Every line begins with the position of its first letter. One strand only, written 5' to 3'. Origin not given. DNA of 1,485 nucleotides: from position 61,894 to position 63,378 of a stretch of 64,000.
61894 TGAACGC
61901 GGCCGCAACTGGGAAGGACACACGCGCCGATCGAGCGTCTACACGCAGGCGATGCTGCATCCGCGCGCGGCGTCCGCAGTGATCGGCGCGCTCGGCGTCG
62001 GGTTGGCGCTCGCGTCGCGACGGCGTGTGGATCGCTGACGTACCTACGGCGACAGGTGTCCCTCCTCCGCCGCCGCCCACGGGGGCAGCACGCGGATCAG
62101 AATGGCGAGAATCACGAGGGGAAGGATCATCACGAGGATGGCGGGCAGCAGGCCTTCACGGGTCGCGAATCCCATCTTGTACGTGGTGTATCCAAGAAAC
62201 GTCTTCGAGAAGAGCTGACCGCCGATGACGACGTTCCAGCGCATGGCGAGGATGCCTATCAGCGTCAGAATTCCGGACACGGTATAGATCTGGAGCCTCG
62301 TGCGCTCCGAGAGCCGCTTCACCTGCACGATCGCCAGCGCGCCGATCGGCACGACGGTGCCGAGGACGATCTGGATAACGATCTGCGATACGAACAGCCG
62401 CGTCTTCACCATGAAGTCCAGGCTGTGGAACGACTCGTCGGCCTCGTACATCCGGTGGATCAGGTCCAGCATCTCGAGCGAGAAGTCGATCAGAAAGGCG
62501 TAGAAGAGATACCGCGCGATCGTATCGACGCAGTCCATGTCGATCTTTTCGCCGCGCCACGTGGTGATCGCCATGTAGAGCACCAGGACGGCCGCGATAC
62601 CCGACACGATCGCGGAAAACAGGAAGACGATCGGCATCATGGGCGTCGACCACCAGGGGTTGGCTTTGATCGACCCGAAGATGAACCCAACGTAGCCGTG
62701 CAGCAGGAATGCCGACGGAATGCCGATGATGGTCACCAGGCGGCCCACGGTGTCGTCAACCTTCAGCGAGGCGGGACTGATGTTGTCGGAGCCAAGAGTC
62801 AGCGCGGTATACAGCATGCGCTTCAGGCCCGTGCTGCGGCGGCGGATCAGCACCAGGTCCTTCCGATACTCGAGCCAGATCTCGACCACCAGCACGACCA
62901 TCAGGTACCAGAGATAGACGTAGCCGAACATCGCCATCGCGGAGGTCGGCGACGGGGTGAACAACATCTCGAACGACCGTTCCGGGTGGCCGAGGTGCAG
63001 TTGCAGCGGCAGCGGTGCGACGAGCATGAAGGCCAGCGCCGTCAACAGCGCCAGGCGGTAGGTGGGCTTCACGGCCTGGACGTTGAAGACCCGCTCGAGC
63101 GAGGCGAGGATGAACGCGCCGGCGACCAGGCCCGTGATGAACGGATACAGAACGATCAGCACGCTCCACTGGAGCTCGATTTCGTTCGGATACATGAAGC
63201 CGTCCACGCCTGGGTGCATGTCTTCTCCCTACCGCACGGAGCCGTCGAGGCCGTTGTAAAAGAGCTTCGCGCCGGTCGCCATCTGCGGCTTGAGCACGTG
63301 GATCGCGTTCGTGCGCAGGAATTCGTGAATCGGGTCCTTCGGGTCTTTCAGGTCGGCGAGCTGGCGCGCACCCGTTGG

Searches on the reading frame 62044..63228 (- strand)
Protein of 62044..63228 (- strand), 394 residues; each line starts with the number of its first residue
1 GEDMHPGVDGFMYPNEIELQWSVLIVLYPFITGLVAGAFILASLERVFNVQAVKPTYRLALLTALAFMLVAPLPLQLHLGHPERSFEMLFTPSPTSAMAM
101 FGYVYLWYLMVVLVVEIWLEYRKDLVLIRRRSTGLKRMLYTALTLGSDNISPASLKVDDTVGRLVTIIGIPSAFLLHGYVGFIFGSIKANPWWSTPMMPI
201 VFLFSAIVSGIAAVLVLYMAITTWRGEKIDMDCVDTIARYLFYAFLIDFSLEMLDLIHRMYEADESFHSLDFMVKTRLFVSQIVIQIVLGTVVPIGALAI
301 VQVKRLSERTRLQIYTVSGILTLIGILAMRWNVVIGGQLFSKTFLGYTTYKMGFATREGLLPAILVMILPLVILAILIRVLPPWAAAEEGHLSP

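Call 91: search_protein_families(library=pfam, proteins=[window:62044-63228:-], max_evalue=0.001)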
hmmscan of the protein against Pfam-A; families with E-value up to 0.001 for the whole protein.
window:62044-63228:- (394 aa): 1 family
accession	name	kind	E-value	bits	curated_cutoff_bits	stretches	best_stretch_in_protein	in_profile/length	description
PF03916.19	NrfD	-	2.4e-38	133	25.8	1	19-340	9-311/313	Polysulphide reductase, NrfD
